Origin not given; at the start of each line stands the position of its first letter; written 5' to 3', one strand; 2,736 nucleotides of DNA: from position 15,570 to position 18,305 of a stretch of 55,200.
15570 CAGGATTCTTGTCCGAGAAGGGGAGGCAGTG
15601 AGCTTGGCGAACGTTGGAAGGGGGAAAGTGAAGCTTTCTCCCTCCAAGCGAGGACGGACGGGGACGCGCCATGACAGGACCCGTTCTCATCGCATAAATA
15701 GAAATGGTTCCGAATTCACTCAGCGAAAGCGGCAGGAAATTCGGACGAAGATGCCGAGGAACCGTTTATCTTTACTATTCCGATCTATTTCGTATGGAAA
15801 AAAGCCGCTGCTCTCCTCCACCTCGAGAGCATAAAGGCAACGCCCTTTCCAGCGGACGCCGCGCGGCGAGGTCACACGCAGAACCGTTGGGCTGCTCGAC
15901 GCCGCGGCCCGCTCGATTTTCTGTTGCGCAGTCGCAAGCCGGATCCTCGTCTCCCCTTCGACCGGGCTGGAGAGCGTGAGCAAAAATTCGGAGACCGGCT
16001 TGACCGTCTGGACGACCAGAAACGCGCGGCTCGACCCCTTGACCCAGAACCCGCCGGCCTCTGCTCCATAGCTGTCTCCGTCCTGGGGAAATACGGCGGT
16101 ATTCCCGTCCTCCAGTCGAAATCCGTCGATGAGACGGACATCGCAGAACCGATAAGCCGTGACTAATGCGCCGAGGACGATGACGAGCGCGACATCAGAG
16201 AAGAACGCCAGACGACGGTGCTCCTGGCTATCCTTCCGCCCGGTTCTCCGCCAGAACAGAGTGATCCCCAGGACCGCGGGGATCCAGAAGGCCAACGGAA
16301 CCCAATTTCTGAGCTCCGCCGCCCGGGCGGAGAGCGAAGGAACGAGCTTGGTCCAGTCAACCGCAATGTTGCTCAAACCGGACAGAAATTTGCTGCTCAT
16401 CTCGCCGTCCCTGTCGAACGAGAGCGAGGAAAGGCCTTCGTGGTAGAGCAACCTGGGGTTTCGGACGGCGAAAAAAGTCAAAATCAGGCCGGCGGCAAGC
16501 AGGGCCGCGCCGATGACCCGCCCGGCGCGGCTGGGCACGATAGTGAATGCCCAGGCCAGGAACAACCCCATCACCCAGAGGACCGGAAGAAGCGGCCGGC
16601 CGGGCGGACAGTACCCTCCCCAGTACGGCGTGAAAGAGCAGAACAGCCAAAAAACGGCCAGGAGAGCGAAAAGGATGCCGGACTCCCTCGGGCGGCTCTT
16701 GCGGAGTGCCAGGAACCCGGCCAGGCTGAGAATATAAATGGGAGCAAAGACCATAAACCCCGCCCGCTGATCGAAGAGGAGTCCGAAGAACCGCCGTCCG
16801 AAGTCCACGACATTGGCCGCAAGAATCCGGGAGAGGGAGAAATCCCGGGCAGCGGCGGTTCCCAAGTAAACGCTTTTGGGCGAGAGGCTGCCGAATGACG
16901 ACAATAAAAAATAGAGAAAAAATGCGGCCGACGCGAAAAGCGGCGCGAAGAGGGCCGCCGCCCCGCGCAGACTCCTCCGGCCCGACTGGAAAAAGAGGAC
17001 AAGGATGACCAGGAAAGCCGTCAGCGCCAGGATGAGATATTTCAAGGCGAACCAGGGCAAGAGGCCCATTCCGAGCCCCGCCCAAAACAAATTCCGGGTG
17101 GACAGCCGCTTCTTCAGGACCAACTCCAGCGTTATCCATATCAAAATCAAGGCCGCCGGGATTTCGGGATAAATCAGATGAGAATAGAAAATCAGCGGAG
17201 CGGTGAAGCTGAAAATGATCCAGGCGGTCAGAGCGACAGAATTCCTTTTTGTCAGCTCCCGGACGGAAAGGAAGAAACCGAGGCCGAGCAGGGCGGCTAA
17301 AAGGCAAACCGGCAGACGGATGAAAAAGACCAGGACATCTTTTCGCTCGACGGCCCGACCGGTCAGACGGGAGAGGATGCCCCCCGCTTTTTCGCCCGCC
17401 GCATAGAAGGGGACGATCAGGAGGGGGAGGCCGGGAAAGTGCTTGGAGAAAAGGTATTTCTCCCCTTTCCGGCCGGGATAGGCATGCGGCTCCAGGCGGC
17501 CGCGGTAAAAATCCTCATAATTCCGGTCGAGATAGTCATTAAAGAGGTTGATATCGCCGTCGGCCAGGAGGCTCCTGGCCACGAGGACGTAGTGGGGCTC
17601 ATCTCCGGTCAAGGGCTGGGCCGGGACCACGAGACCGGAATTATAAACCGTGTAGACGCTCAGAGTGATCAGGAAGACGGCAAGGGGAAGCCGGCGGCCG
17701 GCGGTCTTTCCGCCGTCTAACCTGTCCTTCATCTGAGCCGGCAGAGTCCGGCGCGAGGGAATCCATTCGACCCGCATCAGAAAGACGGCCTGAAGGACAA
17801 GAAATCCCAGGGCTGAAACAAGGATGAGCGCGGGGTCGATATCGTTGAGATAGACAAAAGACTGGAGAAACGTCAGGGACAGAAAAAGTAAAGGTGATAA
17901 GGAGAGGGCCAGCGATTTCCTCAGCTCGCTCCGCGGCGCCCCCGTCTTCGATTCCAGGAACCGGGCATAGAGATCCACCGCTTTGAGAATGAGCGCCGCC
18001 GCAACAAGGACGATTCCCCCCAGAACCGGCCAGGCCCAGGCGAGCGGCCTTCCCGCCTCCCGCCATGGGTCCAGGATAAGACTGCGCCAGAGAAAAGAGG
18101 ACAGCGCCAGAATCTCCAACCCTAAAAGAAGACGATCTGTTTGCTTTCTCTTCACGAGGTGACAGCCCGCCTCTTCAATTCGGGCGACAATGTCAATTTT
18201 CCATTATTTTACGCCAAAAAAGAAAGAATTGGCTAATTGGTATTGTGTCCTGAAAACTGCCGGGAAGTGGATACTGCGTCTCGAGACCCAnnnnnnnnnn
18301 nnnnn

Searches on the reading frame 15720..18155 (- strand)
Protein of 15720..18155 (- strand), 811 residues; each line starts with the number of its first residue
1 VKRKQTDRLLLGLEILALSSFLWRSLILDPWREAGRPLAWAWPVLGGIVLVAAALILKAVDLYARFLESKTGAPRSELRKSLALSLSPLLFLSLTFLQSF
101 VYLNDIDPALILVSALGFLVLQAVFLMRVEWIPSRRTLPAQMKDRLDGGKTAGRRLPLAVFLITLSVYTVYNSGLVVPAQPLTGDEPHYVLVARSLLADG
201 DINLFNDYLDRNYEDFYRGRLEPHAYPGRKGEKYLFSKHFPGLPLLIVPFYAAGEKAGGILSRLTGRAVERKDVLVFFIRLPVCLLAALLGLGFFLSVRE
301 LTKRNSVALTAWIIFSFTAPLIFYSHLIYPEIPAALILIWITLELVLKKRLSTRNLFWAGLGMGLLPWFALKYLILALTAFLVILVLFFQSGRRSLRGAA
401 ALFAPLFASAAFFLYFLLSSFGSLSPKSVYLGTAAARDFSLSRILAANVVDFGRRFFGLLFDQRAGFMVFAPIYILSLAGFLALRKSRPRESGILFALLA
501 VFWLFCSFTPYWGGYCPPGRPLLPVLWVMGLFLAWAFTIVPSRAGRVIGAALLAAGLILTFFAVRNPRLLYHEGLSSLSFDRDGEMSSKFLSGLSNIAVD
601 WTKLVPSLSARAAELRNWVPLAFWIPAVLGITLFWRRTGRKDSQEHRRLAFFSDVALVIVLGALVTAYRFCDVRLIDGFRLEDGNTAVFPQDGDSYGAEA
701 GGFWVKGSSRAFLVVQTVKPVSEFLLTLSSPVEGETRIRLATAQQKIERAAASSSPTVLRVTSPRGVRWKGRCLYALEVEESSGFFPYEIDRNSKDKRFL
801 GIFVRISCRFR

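Call 3: search_protein_families(library=pfam, proteins=[window:15720-18155:-], max_evalue=0.01)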
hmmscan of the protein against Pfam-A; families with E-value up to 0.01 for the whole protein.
window:15720-18155:- (811 aa): 0 families

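Call 12: search_protein_families(library=ncbifam, proteins=[window:15720-18155:-], max_evalue=0.01)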
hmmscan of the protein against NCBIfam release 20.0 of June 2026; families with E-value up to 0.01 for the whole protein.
window:15720-18155:- (811 aa): 1 family
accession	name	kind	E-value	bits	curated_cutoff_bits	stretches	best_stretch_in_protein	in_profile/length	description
NF047440.1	LA3751_2_3_fam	subfamily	0.00013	20.9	200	1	284-559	102-374/460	LA_3751/LA_3752 family putative glycosyltransferase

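Call 33: search_solved_structures(query=window:15720-18155:-, max_evalue=1)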
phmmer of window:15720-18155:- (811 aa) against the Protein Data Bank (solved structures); distinct sequences matched with E-value up to 1: 0.

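Call 60: search_solved_structures(query=A3, max_evalue=10)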
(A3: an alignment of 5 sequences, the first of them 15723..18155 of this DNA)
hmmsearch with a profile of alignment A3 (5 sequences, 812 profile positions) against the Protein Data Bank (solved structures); distinct sequences matched with E-value up to 10: 0.

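Call 61: search_protein_families(library=pfam, alignment_id=A3, max_evalue=10)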
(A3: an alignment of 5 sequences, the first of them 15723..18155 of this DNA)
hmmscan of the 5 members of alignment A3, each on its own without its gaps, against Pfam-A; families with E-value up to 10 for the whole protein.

A. member 1, window:15723-18155:- (811 aa): 0 families

B. families by the number of members that match (of 5 scanned): 3 families
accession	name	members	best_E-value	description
PF02366.24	PMT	1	0.002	Dolichyl-phosphate-mannose-protein mannosyltransferase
PF19507.4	DUF6041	1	0.83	Family of unknown function (DUF6041)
PF19626.4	DUF6131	1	5.9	Family of unknown function (DUF6131)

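Call 78: predict_structure(protein=window:15723-18155:-)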
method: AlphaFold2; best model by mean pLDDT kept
length: 811 residues; sequences in the alignment: 1
mean_pLDDT: 43.0   pTM: 0.29
mean pLDDT of the five models: 43.0, 42.4, 38.7, 38.6, 36.4
residues with pLDDT >= 90: 0; 70-90: 19; 50-70: 88; < 50: 704
segments of 3 or more residues with pLDDT < 50: 7-11, 13-43, 101-111, 124-338, 343-345, 347-351, 353-359, 361-372, 374-379, 381-391, 395-489, 494-496, 501-527, 538-545, 561-629, 631-641, 644-811
pLDDT, mean of each block of 10 residues (from residue 1): 48 45 44 45 53 65 72 75 61 53 46 52 47 42 42 41 38 32 34 37 44 41 39 39 37 46 44 43 41 43 44 42 39 47 48 47 44 46 47 47 44 43 43 38 38 40 40 45 46 48 42 39 47 51 51 54 43 38 39 37 37 40 44 45 48 45 41 29 32 35 38 39 36 35 34 36 35 35 34 31 28 28
secondary structure, 60 per line:
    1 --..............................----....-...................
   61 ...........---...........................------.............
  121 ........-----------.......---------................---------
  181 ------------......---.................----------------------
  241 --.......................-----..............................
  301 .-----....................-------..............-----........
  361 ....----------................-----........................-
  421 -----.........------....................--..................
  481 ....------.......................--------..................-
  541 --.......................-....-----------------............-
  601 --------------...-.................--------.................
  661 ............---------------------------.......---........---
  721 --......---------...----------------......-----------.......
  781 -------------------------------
elements in order (helices of 4 or more, strands of 3 or more residues): H3-32 H37-40 H42-71 H75-101 H108-128 H140-146 H156-171 H193-198 H202-218 H243-265 H271-301 H307-326 H334-347 H353-364 H375-390 H396-419 H426-434 H441-460 H463-484 H491-513 H522-539 H543-565 H567-570 H588-599 H619-635 H644-672 E700-706 E710-717 E723-728 E738-740 E757-762 E774-780
